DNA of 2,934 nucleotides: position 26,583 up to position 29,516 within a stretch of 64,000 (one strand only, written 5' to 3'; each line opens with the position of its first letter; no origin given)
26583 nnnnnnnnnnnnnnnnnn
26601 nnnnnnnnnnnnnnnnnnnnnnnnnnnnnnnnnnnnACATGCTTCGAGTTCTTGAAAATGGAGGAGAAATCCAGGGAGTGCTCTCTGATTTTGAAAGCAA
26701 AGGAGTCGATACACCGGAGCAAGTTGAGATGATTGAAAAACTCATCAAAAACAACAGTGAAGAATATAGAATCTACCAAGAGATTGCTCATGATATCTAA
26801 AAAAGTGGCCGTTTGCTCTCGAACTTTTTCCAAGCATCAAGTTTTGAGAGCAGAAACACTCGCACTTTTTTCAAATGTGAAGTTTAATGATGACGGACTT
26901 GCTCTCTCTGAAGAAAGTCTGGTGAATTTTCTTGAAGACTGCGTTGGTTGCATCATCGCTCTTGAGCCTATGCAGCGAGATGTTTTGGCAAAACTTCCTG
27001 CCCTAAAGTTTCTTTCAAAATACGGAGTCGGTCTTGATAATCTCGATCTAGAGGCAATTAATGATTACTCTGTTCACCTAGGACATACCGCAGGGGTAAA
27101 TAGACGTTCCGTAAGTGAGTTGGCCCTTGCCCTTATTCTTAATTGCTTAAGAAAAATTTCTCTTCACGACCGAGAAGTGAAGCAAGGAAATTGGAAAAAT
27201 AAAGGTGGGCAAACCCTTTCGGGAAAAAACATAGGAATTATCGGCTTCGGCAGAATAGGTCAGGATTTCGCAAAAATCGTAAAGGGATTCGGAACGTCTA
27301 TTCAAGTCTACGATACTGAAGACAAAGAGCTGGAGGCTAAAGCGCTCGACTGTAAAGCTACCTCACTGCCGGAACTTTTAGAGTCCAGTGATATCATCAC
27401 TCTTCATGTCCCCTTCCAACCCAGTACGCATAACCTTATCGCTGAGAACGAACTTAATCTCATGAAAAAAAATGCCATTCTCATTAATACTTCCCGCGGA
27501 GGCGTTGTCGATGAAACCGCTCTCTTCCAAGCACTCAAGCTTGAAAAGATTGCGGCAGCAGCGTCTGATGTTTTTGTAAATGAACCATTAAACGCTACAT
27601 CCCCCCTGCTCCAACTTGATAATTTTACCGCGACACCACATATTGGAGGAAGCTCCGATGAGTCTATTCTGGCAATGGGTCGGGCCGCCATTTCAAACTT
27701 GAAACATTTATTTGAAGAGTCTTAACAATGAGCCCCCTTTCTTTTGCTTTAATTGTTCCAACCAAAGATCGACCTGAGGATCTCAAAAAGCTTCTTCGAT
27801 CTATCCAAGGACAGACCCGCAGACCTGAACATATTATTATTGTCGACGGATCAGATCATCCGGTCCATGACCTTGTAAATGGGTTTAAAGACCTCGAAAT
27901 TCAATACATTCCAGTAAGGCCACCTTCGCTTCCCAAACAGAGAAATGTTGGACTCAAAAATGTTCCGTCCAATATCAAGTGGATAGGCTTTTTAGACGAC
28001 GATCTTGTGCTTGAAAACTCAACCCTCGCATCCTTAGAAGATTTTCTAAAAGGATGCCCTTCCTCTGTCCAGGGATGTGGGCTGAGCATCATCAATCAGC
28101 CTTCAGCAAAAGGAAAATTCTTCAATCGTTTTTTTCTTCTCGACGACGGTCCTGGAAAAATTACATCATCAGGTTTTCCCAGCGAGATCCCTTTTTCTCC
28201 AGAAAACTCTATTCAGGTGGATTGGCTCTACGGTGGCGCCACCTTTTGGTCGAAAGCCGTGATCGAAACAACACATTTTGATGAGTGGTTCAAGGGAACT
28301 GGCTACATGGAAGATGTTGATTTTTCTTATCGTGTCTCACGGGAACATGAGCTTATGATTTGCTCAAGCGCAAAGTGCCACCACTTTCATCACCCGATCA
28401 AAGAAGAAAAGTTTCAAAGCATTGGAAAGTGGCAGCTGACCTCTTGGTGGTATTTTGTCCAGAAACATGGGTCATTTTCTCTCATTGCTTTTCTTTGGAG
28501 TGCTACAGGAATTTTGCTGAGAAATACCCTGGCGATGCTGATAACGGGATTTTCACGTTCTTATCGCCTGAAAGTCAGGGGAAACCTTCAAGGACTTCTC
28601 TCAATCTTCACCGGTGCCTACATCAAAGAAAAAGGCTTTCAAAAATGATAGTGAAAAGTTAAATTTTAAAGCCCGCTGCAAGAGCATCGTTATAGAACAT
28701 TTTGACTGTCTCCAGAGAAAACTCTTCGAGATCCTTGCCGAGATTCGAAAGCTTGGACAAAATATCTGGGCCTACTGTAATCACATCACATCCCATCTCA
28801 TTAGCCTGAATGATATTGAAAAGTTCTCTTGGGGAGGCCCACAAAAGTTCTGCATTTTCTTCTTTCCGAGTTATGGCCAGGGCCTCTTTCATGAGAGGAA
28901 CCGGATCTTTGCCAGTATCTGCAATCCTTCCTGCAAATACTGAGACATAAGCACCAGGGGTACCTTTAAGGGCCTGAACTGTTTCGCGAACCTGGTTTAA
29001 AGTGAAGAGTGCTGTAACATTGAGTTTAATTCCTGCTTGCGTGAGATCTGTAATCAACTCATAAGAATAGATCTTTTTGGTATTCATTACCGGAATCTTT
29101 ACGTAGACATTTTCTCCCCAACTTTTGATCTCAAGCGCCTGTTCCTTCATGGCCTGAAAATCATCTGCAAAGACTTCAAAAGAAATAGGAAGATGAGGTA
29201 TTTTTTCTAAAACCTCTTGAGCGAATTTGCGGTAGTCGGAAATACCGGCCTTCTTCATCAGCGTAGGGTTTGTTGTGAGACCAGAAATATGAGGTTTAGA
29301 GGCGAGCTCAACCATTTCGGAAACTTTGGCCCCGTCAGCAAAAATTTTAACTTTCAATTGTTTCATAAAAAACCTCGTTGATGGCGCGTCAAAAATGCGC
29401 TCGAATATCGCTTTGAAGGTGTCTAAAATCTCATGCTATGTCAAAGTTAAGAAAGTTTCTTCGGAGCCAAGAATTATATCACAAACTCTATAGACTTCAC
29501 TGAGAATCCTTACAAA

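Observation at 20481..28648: Tightly coupled 10-gene operon that resembles a Kdo-style pathway built from non-orthologous parts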

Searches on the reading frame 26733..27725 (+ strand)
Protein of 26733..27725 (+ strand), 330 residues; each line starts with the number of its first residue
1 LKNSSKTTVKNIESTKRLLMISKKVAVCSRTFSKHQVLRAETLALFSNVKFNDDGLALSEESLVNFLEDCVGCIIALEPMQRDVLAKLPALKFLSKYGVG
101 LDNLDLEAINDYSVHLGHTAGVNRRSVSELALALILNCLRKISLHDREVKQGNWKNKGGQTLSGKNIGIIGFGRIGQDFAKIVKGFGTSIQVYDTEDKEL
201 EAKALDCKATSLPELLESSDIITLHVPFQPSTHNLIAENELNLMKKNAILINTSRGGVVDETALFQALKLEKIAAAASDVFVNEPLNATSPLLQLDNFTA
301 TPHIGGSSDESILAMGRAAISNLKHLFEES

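Call 8: search_protein_families(library=pfam, proteins=[window:26733-27725:+], max_evalue=0.001)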
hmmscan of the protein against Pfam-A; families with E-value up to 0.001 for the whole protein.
window:26733-27725:+ (330 aa): 7 families
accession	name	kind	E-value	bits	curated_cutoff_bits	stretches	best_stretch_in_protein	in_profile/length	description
PF02826.25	2-Hacid_dh_C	-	9.3e-61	204.7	25.1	1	132-305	1-178/178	D-isomer specific 2-hydroxyacid dehydrogenase, NAD binding domain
PF00389.36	2-Hacid_dh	-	4.1e-19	69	24.6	1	39-328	8-125/134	D-isomer specific 2-hydroxyacid dehydrogenase, catalytic domain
PF03446.21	NAD_binding_2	-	1.3e-07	32.3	21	1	166-274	1-113/161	NAD binding domain of 6-phosphogluconate dehydrogenase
PF07991.19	KARI_N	-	4.5e-05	23.5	20.6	1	162-249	2-90/165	Acetohydroxy acid isomeroreductase, NADPH-binding domain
PF00670.27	AdoHcyase_NAD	-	7e-05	23.4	27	1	161-254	20-110/162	S-adenosyl-L-homocysteine hydrolase, NAD binding domain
PF03807.23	F420_oxidored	-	0.0005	21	21.6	0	167-230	2-71/94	NADP oxidoreductase coenzyme F420-dependent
PF01408.29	GFO_IDH_MocA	-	0.00071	20.7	24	0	166-245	2-87/120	Oxidoreductase family, NAD-binding Rossmann fold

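Call 35: search_protein_families(library=ncbifam, proteins=[window:26733-27725:+], max_evalue=0.0001)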
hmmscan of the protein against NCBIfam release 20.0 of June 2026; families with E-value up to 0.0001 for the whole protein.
window:26733-27725:+ (330 aa): 27 families (the best 25 are shown)
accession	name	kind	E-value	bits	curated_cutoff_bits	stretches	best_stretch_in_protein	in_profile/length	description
TIGR01327.1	PGDH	equivalog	9.9e-64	216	454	1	57-319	28-293/525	phosphoglycerate dehydrogenase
NF009714.1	PRK13243.1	equivalog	3.4e-61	207.4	455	1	45-323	21-309/332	glyoxylate reductase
NF008759.0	PRK11790.1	equivalog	1e-56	192.4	404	1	46-324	33-314/410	phosphoglycerate dehydrogenase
NF011938.0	PRK15409.1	equivalog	2.2e-53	181.4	492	1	61-324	37-306/324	glyoxylate/hydroxypyruvate reductase GhrB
NF006263.0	PRK08410.1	equivalog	1.3e-51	175.9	389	1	80-328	53-308/311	D-2-hydroxyacid dehydrogenase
NF005069.0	PRK06487.1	equivalog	1.6e-44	152.3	448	1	63-312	42-296/320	2-hydroxyacid dehydrogenase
NF005387.0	PRK06932.1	equivalog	1.1e-40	139.6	492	1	80-325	55-308/314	2-hydroxyacid dehydrogenase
NF005750.0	PRK07574.1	equivalog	3.6e-40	138.2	329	1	80-310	104-340/386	NAD-dependent formate dehydrogenase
NF041369.1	Dhydh_Halo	equivalog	8.7e-40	136.8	400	1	99-315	64-283/305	D-2-hydroxyacid dehydrogenase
NF005027.0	PRK06436.1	equivalog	5.9e-36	124.1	261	1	91-328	50-281/303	2-hydroxyacid dehydrogenase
NF000492.1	vanH_gen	exception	1.7e-34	119.3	540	1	90-283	66-254/312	D-lactate dehydrogenase VanH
NF001309.0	PRK00257.1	equivalog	1.4e-31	109.9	434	1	90-310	58-261/379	4-phosphoerythronate dehydrogenase PdxB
NF000004.1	vanH-D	exception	6.5e-30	104.3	550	1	87-283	69-260/323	D-lactate dehydrogenase VanH-D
NF006374.0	PRK08605.1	subfamily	3.8e-28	98.5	356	1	78-284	55-266/332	D-lactate dehydrogenase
NF000371.1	vanH_Agroup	exception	1.1e-26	93.8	700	1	87-283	68-259/322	VanH-A/VanH-Pt family D-lactate dehydrogenase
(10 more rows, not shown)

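Call 106: search_solved_structures(query=window:26790-27725:+, max_evalue=1e-35)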
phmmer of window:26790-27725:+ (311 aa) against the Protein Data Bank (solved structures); distinct sequences matched with E-value up to 1e-35: 27.
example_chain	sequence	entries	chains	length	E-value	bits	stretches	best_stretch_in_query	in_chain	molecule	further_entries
1wwk_A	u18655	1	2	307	9.1e-61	208.9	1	41-292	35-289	phosphoglycerate dehydrogenase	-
2dbq_A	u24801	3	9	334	3.2e-45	157.9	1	57-298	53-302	Glyoxylate reductase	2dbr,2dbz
9whb_A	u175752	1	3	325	2.1e-44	155.2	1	53-305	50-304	3-phosphoglycerate dehydrogenase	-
6bii_A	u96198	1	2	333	2.3e-44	155.1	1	43-293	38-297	Glyoxylate reductase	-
5aov_A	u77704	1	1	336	2e-43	152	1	40-304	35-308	GLYOXYLATE REDUCTASE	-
9m0t_A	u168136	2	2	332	5.4e-42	147.3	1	61-303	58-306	Probable 2-ketogluconate reductase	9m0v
2cuk_A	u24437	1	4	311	4.5e-41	144.3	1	36-308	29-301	glycerate dehydrogenase/glyoxylate reductase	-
3ddn_A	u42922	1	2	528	7.1e-41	143.6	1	60-292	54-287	D-3-phosphoglycerate dehydrogenase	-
1ygy_A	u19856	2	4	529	7.1e-41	143.6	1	60-292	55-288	D-3-phosphoglycerate dehydrogenase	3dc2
9jcm_A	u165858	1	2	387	2.3e-40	142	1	19-292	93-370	D-3-phosphoglycerate dehydrogenase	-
9jcn_A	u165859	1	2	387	4.4e-40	141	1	19-292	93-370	D-3-phosphoglycerate dehydrogenase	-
2ekl_A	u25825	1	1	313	6.9e-40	140.4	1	39-306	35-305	D-3-phosphoglycerate dehydrogenase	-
2p9g_A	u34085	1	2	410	7.7e-40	140.2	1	19-297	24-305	D-3-phosphoglycerate dehydrogenase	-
2p9c_A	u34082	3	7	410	7.8e-40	140.2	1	19-297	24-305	D-3-phosphoglycerate dehydrogenase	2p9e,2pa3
7ewh_A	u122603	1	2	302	2.3e-39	138.7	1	39-295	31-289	D-3-phosphoglycerate dehydrogenase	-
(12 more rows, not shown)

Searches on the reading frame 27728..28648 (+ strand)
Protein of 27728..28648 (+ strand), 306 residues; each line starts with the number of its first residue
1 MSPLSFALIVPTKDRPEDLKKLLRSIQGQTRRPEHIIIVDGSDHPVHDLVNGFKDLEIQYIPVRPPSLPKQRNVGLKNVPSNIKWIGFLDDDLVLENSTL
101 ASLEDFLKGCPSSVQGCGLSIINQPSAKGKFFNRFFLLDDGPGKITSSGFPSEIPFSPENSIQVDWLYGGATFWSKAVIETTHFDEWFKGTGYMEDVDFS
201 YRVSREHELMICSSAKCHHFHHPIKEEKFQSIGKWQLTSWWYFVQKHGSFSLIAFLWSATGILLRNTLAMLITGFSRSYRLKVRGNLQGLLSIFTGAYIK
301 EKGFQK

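Call 8: search_protein_families(library=pfam, proteins=[window:27728-28648:+], max_evalue=0.001)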
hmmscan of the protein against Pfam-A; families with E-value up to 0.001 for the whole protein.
window:27728-28648:+ (306 aa): 1 family
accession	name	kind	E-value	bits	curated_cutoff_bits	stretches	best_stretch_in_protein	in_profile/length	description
PF00535.33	Glycos_transf_2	-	4e-09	37.1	23.3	1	8-115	2-112/168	Glycosyl transferase family 2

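Call 69: find_encoding_contigs(protein=window:27728-28648:+, flank=5000, max_places=6)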
Protein window:27728-28648:+ (306 aa): 1 contig read that carries it; 1 place shown.
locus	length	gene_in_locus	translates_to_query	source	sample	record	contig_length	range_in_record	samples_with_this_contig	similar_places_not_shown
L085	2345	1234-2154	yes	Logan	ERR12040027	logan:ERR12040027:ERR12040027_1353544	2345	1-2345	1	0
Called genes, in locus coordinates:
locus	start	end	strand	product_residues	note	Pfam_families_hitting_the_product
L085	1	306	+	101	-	?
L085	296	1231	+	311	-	PF00389:2-Hacid_dh, PF02826:2-Hacid_dh_C, PF03446:NAD_binding_2 (weak)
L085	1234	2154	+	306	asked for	PF00535:Glycos_transf_2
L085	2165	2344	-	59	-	?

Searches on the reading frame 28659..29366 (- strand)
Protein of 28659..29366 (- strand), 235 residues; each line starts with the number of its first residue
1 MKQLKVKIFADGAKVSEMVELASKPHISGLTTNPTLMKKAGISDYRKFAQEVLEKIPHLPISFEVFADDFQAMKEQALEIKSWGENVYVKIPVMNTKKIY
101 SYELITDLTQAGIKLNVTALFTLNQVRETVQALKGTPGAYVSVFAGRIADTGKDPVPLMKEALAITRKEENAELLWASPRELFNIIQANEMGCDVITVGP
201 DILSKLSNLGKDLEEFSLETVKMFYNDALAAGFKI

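Call 8: search_protein_families(library=pfam, proteins=[window:28659-29366:-], max_evalue=0.001)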
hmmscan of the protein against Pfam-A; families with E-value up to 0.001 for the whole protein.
window:28659-29366:- (235 aa): 1 family
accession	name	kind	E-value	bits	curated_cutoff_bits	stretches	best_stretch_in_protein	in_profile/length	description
PF00923.25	TAL_FSA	-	2.2e-45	155.7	27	1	8-227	1-277/285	Transaldolase/Fructose-6-phosphate aldolase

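Call 35: search_protein_families(library=ncbifam, proteins=[window:28659-29366:-], max_evalue=0.0001)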
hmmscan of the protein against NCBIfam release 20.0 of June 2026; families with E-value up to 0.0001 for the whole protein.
window:28659-29366:- (235 aa): 9 families
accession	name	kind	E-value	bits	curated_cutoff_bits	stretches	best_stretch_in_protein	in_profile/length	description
TIGR02134.1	transald_staph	equivalog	1.9e-102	342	281.95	1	1-235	1-235/236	transaldolase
TIGR00875.1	fsa_talC_mipB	equivalog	6.5e-26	91.1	245.95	1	7-222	2-206/213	fructose-6-phosphate aldolase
NF009299.0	PRK12656.1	equivalog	2.4e-18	66.5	214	1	20-205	15-195/222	fructose-6-phosphate aldolase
NF009296.0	PRK12653.1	subfamily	1.1e-10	41.6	306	1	8-205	3-193/220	fructose-6-phosphate aldolase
NF003026.0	PRK03903.1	equivalog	2.8e-08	33.3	344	1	85-147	123-188/323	transaldolase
NF002881.0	PRK03343.1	subfamily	2.8e-08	33.2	367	0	67-132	116-179/370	transaldolase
NF009001.0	PRK12346.1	subfamily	3.3e-06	26.9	439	0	107-209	144-254/316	transaldolase A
TIGR00874.1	talAB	equivalog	3.6e-06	26.6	396.2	0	105-151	141-183/317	transaldolase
TIGR00876.1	tal_mycobact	equivalog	1.4e-05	24.6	233.75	0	86-133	126-169/350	transaldolase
